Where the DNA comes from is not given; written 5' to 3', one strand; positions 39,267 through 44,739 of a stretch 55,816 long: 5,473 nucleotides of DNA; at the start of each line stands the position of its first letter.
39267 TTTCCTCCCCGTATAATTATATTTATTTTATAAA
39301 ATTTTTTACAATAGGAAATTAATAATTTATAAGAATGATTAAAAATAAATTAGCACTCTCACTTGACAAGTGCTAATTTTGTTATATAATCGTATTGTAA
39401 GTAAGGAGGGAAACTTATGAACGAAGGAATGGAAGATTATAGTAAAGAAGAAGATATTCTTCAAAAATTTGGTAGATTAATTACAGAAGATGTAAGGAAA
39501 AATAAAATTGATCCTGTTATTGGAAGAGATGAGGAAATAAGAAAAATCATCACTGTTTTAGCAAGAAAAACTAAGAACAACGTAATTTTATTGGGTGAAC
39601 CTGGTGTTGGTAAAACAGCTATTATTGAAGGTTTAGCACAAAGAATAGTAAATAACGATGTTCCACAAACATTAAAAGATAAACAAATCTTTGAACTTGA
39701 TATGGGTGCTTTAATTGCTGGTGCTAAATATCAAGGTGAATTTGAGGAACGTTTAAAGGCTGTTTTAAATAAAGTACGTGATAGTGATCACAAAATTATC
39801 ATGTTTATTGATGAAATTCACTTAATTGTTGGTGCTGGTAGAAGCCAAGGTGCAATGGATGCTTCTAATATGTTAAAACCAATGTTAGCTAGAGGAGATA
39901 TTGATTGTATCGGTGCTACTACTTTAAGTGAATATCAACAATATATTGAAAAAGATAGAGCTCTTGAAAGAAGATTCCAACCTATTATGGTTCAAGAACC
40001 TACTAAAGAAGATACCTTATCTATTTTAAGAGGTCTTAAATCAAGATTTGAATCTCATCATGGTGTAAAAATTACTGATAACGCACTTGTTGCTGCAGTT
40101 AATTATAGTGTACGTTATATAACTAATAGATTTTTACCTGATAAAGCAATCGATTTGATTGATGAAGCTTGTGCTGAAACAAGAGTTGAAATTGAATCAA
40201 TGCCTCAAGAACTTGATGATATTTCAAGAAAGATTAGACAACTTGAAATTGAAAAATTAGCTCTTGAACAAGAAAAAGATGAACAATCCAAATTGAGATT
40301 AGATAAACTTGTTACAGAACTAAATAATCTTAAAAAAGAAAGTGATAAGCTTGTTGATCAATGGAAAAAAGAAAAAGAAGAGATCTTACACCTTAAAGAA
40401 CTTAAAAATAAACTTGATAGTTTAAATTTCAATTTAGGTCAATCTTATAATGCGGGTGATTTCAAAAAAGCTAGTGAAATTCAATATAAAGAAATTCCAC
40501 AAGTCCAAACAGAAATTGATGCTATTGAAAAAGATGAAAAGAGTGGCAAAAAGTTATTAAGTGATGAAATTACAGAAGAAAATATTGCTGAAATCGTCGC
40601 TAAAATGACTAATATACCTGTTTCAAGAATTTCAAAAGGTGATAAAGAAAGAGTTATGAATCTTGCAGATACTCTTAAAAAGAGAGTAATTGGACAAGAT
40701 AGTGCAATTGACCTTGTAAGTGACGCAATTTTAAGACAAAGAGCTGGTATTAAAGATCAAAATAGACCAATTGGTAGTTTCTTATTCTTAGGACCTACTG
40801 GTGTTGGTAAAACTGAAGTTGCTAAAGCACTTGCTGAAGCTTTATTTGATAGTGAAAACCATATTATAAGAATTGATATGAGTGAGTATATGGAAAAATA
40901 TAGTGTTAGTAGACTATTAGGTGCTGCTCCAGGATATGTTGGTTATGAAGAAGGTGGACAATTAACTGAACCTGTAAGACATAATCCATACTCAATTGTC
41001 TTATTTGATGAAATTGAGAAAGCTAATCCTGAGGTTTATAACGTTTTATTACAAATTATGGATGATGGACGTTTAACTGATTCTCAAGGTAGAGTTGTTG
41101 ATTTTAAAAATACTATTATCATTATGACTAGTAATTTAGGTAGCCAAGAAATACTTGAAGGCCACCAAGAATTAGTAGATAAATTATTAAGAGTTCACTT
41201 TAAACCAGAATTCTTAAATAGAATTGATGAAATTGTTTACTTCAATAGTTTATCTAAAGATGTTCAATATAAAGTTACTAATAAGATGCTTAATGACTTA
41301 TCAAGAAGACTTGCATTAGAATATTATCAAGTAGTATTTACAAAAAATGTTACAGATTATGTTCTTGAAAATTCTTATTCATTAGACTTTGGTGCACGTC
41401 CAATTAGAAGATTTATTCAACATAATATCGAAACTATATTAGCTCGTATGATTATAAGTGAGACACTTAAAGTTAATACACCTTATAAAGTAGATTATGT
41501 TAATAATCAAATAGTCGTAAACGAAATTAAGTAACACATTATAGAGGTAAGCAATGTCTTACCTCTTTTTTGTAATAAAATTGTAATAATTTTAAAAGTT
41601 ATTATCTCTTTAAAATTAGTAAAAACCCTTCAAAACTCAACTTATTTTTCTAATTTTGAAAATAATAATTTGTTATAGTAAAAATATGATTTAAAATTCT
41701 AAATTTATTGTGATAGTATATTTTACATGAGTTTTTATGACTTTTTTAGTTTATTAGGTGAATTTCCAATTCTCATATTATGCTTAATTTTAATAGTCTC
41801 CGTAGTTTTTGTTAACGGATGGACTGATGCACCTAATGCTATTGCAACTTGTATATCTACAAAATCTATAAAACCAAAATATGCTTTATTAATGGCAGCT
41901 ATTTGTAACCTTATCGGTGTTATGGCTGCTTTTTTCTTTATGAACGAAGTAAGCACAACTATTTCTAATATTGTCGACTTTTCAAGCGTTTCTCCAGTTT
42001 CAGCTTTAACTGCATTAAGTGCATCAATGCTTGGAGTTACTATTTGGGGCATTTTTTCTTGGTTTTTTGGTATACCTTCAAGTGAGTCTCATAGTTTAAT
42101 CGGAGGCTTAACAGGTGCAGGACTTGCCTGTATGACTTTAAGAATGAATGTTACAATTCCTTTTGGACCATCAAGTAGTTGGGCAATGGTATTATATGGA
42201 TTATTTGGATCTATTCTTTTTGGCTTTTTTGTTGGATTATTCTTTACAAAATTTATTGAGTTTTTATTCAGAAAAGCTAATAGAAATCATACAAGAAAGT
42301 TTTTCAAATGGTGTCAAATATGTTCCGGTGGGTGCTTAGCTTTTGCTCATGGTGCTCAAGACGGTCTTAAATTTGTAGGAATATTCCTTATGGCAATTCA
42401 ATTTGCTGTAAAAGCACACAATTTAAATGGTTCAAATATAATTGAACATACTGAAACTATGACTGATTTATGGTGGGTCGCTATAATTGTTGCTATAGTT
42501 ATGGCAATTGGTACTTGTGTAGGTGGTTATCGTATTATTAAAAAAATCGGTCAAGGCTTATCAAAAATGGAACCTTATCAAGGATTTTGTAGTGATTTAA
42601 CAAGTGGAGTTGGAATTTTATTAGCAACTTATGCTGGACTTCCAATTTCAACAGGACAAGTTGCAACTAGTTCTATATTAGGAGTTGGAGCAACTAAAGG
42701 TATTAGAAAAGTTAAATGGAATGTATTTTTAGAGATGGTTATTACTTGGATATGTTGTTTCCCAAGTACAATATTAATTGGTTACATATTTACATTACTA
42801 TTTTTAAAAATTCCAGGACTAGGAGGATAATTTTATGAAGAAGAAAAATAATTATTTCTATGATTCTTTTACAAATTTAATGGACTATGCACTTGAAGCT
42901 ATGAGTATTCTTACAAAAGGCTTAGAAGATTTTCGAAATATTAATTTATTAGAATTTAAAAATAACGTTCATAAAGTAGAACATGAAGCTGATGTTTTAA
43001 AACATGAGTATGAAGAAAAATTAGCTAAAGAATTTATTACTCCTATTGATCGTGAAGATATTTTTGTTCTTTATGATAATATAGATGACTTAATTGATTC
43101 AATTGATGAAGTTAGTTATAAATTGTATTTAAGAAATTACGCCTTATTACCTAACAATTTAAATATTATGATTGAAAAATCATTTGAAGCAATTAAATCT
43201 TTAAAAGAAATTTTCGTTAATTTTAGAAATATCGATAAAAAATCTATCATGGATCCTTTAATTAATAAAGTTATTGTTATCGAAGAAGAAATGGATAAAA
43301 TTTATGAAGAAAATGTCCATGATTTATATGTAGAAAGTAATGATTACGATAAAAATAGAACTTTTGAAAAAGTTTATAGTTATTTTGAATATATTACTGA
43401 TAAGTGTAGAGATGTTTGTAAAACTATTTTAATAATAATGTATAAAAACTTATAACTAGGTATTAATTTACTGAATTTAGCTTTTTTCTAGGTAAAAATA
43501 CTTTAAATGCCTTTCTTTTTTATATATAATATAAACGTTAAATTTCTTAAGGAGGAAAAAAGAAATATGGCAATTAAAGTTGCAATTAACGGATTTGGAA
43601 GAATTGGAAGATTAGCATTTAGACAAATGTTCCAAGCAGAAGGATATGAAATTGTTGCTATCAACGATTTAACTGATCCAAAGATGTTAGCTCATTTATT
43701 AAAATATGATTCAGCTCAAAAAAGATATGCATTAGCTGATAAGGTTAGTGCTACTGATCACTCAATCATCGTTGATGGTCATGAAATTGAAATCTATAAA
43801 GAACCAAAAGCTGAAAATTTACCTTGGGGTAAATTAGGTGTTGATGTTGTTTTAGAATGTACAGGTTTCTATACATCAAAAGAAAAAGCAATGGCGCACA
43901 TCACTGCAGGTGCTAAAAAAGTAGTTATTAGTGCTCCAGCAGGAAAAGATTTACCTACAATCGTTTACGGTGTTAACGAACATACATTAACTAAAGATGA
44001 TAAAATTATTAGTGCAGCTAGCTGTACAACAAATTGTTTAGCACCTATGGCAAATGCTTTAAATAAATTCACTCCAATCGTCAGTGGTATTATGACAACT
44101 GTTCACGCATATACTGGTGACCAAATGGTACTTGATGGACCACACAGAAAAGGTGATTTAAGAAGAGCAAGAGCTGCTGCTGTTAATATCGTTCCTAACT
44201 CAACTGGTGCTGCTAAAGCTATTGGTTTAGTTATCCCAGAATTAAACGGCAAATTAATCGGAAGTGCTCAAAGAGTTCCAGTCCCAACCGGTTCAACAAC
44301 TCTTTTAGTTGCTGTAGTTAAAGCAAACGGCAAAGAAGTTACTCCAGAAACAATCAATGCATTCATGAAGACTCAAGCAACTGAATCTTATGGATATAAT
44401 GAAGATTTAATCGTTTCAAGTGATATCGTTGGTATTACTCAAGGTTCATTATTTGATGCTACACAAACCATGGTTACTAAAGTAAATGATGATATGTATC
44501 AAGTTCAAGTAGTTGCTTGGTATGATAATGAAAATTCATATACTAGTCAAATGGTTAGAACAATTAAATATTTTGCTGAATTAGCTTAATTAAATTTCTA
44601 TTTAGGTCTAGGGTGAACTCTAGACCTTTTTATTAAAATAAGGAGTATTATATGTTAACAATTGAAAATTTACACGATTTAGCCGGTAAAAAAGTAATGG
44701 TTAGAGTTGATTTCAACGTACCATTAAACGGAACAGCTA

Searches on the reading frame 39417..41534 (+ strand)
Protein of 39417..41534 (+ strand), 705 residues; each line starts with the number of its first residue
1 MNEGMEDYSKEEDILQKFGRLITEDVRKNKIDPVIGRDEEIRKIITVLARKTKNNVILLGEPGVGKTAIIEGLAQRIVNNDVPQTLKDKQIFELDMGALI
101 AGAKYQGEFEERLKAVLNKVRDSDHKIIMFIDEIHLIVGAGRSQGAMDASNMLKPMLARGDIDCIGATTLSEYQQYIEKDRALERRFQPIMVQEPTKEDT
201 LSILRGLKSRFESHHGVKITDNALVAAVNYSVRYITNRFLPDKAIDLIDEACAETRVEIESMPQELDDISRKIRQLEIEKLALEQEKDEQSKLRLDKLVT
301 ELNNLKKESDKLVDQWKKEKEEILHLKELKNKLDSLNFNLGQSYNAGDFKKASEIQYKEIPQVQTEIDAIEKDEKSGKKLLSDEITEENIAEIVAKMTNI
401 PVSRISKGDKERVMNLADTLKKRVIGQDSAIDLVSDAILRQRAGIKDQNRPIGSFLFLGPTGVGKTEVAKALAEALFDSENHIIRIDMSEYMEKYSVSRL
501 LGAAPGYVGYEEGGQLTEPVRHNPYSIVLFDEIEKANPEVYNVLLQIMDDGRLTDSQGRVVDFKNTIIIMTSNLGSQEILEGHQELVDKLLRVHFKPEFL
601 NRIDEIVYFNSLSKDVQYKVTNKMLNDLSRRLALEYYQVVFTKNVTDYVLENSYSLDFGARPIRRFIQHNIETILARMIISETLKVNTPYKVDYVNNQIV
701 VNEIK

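Call 26: search_protein_families(library=pfam, proteins=[window:39417-41534:+], max_evalue=0.001)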
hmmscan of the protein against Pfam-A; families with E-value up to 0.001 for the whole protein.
window:39417-41534:+ (705 aa): 32 families (the best 25 are shown)
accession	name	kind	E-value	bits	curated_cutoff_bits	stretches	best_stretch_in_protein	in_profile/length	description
PF07724.20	AAA_2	-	8.3e-71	237.8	27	1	450-606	1-166/166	AAA domain (Cdc48 subfamily)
PF17871.7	AAA_lid_9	-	6.3e-36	122.9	22.8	1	197-297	2-102/104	AAA lid domain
PF00004.35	AAA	-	1e-26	94.3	21.2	2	56-188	1-124/131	ATPase family associated with various cellular activities (AAA)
PF07728.20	AAA_5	-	1.6e-20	73.9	22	2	455-576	2-125/139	AAA domain (dynein-related subfamily)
PF10431.15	ClpB_D2-small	-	4.2e-17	62.4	21.9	1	612-689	1-78/81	C-terminal, D2-small domain, of ClpB protein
PF13191.12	AAA_16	-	2.6e-13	51.3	32.6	1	34-80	2-51/167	AAA ATPase domain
PF00158.32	Sigma54_activat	-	1.4e-10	41.6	20.2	1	454-559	24-128/168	Sigma-54 interaction domain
PF13401.12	AAA_22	-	2.1e-09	38.2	27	0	455-550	8-110/130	AAA domain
PF05621.17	TniB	-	2.6e-09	37.2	22.4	1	41-193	23-185/189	Bacterial TniB protein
PF20720.3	nSTAND3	-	1.9e-08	34.6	27.2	1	43-86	9-61/155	Novel STAND NTPase 3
PF12775.13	AAA_7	-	4.2e-08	33.4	25.8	0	454-501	35-82/181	P-loop containing dynein motor region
PF01695.23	IstB_IS21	-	4.7e-08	33.3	24.1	1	41-117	80-152/238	IstB-like ATP binding protein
PF20030.5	bpMoxR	-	1.1e-07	31.6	27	0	32-78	12-56/205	MoxR domain in the MoxR-vWA-beta-propeller ternary systems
PF13173.12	AAA_14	-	2.7e-07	31.1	27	0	456-551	6-88/129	AAA domain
PF13238.12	AAA_18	-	1.6e-06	29.1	29.4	0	458-482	4-25/128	AAA domain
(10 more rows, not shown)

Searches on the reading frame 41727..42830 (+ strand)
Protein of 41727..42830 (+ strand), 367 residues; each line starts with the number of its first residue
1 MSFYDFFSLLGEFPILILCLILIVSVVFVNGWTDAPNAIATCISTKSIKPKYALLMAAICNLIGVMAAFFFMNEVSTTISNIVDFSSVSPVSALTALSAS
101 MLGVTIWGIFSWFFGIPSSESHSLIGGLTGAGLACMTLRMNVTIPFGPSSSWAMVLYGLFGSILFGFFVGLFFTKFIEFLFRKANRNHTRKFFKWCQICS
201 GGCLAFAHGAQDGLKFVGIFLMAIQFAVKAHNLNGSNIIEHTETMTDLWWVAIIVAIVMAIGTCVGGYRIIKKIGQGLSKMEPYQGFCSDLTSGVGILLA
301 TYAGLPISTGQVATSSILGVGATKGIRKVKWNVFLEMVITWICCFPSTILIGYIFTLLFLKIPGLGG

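Call 42: search_protein_families(library=pfam, proteins=[window:41727-42830:+], max_evalue=0.00001)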
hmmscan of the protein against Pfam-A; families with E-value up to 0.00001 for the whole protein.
window:41727-42830:+ (367 aa): 1 family
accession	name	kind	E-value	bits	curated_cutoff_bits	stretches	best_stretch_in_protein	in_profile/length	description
PF01384.25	PHO4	-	3.9e-73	246.9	33.7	1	30-352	1-350/350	Phosphate transporter family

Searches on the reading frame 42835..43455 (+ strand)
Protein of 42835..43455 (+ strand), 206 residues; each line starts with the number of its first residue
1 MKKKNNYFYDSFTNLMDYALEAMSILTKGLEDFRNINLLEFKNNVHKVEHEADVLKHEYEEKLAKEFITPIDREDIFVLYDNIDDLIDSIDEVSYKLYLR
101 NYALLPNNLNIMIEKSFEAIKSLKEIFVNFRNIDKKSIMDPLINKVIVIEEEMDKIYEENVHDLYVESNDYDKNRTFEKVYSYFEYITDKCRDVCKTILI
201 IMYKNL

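Call 42: search_protein_families(library=pfam, proteins=[window:42835-43455:+], max_evalue=0.00001)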
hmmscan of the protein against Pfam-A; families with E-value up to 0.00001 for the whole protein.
window:42835-43455:+ (206 aa): 1 family
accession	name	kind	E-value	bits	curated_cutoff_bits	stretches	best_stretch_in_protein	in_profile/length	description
PF01865.21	PhoU_div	-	3.2e-19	69.6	24.4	1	15-203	16-213/214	Protein of unknown function DUF47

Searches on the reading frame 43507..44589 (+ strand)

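Call 42: search_protein_families(library=pfam, proteins=[window:43507-44589:+], max_evalue=0.00001)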
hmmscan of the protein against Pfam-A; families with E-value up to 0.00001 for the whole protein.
window:43507-44589:+ (360 aa): 2 families
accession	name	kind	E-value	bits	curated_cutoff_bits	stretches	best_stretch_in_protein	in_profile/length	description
PF02800.25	Gp_dh_C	-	2.1e-47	161.1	24.4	1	178-339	1-158/158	Glyceraldehyde 3-phosphate dehydrogenase, C-terminal domain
PF00044.30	Gp_dh_N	-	1.4e-36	125.2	31.7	1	23-125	1-101/101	Glyceraldehyde 3-phosphate dehydrogenase, NAD binding domain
